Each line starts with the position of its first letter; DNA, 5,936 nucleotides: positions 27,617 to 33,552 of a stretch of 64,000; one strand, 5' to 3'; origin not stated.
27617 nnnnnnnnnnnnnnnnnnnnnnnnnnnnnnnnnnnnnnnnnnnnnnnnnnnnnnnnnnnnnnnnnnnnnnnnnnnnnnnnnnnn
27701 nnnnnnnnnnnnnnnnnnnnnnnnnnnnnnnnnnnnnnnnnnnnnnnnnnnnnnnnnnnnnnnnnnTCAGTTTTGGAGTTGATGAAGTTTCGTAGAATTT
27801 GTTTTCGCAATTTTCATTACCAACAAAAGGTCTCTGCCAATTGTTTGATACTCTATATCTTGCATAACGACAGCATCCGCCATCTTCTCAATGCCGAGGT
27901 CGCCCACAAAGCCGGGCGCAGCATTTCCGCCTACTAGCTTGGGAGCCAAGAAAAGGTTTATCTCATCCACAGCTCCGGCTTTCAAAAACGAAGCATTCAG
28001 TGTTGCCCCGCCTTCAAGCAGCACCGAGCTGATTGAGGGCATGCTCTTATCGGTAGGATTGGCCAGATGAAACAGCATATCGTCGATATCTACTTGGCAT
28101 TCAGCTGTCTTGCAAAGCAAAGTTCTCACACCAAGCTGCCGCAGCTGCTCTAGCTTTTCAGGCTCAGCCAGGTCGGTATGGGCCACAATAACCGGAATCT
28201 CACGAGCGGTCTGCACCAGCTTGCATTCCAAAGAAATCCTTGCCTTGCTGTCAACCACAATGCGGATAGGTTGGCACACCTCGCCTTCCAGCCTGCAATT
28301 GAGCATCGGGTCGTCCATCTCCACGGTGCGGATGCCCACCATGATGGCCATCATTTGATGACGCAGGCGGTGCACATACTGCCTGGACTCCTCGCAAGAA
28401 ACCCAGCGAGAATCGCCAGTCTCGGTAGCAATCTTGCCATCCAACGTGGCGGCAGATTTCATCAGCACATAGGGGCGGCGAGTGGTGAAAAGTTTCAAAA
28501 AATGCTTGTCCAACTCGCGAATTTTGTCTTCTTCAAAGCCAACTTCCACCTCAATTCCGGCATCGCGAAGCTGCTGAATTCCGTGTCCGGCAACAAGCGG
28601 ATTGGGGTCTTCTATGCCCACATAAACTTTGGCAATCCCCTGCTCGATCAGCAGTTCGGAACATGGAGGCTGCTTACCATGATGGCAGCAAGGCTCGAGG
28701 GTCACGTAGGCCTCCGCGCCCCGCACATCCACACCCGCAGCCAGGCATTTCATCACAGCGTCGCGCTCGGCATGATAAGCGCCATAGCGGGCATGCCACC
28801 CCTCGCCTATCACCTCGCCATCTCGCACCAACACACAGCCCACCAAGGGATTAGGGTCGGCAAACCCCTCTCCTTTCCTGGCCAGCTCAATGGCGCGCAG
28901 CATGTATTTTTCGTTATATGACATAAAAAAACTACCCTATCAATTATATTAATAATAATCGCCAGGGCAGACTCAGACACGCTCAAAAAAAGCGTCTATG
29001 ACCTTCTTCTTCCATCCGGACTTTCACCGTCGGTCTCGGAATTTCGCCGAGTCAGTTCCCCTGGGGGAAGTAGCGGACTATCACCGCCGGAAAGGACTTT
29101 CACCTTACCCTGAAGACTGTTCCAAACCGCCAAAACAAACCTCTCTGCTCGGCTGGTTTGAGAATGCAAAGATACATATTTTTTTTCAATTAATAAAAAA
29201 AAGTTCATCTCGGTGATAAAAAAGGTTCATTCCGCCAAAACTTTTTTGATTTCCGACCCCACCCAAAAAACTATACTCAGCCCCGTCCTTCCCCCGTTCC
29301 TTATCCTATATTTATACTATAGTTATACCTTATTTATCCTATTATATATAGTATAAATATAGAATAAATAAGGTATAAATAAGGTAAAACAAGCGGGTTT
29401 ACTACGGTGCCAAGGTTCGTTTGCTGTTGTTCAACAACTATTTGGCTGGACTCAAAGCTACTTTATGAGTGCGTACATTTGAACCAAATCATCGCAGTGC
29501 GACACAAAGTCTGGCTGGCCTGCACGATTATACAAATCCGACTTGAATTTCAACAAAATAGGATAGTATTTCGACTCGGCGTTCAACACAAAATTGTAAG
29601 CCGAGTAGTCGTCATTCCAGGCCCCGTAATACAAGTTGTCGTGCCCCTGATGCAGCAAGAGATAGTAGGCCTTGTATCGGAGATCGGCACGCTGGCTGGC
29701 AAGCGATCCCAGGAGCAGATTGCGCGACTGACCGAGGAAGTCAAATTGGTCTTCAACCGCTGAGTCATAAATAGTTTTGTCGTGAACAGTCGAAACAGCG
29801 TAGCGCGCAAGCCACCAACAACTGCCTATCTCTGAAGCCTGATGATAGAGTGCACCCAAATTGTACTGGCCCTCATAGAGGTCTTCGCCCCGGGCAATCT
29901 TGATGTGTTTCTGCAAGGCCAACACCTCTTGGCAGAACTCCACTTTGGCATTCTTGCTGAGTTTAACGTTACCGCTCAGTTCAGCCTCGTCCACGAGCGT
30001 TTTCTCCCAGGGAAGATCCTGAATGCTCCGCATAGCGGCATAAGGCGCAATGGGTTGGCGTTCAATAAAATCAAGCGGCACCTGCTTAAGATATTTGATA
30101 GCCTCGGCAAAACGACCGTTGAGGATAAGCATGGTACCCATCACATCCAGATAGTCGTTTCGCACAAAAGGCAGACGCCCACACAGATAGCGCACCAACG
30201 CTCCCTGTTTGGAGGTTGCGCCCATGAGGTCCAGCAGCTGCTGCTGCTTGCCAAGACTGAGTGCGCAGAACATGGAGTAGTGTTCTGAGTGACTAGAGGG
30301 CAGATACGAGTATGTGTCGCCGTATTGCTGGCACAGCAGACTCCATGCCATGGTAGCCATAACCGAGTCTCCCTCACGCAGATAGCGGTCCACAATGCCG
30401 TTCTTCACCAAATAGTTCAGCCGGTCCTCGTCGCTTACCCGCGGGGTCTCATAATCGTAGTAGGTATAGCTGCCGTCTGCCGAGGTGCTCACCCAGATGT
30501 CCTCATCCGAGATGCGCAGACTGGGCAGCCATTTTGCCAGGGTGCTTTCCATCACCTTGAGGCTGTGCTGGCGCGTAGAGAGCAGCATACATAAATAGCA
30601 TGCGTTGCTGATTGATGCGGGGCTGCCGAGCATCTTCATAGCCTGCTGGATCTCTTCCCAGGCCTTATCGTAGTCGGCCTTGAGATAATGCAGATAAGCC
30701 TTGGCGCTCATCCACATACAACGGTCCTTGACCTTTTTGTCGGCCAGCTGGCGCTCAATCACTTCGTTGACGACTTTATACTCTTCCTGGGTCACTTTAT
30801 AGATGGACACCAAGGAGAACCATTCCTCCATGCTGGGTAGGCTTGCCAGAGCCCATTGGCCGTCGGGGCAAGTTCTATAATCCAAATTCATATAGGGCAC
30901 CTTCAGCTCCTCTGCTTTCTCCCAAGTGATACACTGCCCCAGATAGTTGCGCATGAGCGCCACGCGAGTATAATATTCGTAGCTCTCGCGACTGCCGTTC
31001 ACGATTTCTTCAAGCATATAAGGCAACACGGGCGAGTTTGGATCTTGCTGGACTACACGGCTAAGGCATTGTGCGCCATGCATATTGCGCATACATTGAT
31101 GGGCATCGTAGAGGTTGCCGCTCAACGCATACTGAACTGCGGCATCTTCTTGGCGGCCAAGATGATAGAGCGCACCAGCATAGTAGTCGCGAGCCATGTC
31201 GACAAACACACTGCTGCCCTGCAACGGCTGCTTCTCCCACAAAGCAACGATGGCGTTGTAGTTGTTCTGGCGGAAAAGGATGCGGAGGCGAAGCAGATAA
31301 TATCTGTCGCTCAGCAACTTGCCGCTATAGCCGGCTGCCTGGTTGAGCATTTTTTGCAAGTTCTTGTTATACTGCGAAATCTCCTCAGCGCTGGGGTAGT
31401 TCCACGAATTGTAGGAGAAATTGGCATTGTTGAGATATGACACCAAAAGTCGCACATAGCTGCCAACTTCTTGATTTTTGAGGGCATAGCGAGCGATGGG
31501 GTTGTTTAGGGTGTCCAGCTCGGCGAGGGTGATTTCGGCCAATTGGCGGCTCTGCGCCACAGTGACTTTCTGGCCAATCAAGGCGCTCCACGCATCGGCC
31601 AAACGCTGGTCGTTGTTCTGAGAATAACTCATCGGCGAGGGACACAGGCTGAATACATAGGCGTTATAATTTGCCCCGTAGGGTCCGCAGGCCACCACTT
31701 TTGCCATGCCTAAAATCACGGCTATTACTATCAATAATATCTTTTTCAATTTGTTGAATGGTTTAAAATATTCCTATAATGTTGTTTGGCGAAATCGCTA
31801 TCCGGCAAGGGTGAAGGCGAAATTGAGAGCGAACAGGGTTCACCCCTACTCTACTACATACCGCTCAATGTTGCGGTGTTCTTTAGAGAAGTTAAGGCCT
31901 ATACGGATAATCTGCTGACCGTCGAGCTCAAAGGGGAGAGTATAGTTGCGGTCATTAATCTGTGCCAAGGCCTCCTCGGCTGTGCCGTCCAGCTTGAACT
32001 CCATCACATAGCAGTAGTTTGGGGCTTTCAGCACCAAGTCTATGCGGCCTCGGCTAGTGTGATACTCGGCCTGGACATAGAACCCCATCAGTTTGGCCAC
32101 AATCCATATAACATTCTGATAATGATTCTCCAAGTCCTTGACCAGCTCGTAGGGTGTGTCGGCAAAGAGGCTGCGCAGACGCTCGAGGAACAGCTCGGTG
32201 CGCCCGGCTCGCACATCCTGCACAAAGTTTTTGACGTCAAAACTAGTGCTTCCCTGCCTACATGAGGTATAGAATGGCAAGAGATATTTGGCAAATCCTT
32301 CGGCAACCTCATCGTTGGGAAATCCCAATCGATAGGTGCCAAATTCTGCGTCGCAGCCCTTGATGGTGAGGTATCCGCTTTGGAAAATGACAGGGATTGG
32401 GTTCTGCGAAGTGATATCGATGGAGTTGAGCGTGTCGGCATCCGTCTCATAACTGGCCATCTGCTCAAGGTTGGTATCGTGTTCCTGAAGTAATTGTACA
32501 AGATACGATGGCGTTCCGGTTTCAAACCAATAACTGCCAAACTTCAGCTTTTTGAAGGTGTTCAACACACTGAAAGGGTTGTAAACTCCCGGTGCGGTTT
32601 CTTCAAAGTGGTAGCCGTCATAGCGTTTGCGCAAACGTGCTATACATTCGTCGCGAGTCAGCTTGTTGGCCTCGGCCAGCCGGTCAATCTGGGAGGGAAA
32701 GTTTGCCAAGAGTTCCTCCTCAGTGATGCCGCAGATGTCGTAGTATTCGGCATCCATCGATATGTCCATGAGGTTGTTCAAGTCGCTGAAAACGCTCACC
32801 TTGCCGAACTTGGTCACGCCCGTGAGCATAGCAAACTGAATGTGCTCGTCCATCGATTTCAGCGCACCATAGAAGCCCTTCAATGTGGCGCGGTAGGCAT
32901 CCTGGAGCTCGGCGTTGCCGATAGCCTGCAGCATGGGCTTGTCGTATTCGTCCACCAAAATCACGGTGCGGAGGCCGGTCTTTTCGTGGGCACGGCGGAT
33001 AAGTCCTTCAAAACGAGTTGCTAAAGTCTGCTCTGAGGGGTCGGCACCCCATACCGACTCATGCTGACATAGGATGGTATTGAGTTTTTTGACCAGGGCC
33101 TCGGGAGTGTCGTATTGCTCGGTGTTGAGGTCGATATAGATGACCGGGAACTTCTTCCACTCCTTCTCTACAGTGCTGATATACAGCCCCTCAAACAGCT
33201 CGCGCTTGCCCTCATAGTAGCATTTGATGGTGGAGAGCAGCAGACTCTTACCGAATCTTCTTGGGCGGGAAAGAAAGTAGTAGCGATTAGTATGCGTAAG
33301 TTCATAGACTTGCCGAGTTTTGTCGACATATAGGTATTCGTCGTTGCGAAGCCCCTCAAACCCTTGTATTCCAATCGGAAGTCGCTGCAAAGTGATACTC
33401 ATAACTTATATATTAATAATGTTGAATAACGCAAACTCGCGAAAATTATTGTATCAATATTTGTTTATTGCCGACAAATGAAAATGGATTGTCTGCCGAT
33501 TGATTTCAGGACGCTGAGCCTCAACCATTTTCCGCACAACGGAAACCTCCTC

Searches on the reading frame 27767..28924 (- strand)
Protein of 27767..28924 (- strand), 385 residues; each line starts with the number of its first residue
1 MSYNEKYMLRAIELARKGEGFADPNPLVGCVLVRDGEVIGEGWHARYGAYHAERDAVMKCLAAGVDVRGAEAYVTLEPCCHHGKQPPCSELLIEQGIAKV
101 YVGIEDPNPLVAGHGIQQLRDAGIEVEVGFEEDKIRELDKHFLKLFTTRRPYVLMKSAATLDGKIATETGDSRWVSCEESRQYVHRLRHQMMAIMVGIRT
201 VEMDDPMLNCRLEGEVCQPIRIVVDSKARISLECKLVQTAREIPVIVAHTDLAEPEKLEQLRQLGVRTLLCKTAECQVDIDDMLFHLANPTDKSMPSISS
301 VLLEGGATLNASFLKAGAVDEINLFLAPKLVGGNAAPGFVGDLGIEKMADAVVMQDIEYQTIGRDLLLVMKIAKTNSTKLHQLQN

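Call 21: search_protein_families(library=pfam, proteins=[window:27767-28924:-])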
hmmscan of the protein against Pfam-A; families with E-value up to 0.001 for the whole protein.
window:27767-28924:- (385 aa): 4 families
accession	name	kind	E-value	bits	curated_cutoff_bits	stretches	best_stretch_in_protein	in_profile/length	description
PF01872.23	RibD_C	-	3.8e-51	174.1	24.1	1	151-368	1-197/197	RibD C-terminal domain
PF00383.29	dCMP_cyt_deam_1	-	8e-20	71.1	25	1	2-103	2-101/102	Cytidine and deoxycytidylate deaminase zinc-binding region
PF14437.12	MafB19-deam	-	1.9e-08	34.8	27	1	6-144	5-139/142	MafB19-like deaminase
PF18785.7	Inv-AAD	-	2.8e-07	30.9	26.5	1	70-128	54-116/129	Invertebrate-AID/APOBEC-deaminase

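Call 27: find_encoding_contigs(protein=window:27767-28924:-, flank=2000, max_places=10)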
Protein window:27767-28924:- (385 aa): no gene with exactly this product is on record in the collection.
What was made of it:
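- Tried and rejected: The ribD look-up failed (call 27).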

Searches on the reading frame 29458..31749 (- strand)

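Call 21: search_protein_families(library=pfam, proteins=[window:29458-31749:-])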
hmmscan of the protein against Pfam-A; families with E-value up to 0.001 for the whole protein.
window:29458-31749:- (763 aa): 0 families

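Call 47: search_protein_families(library=pfam, proteins=[window:29458-31749:-], max_evalue=0.01)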
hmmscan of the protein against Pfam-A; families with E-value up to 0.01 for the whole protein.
window:29458-31749:- (763 aa): 0 families

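Call 77: search_protein_families(library=ncbifam, proteins=[window:29458-31749:-], max_evalue=0.1)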
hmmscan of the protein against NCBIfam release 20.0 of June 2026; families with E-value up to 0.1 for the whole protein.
window:29458-31749:- (763 aa): 1 family
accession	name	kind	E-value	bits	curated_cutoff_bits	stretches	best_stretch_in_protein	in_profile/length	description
TIGR02145.1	Fib_succ_major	domain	0.018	15.7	41.65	1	270-346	46-112/176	FISUMP domain-containing protein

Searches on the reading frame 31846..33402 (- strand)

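Call 74: search_protein_families(library=pfam, proteins=[window:31846-33402:-], max_evalue=0.00001)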
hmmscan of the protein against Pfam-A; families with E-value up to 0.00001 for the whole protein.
window:31846-33402:- (518 aa): 2 families
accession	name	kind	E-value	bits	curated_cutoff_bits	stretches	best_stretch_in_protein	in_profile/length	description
PF09820.16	AAA-ATPase_like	-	4.5e-70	236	26.1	1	9-205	1-201/201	Predicted AAA-ATPase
PF08011.17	PDDEXK_9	-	4.8e-22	78.3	25.5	1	425-513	3-103/105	PD-(D/E)XK nuclease superfamily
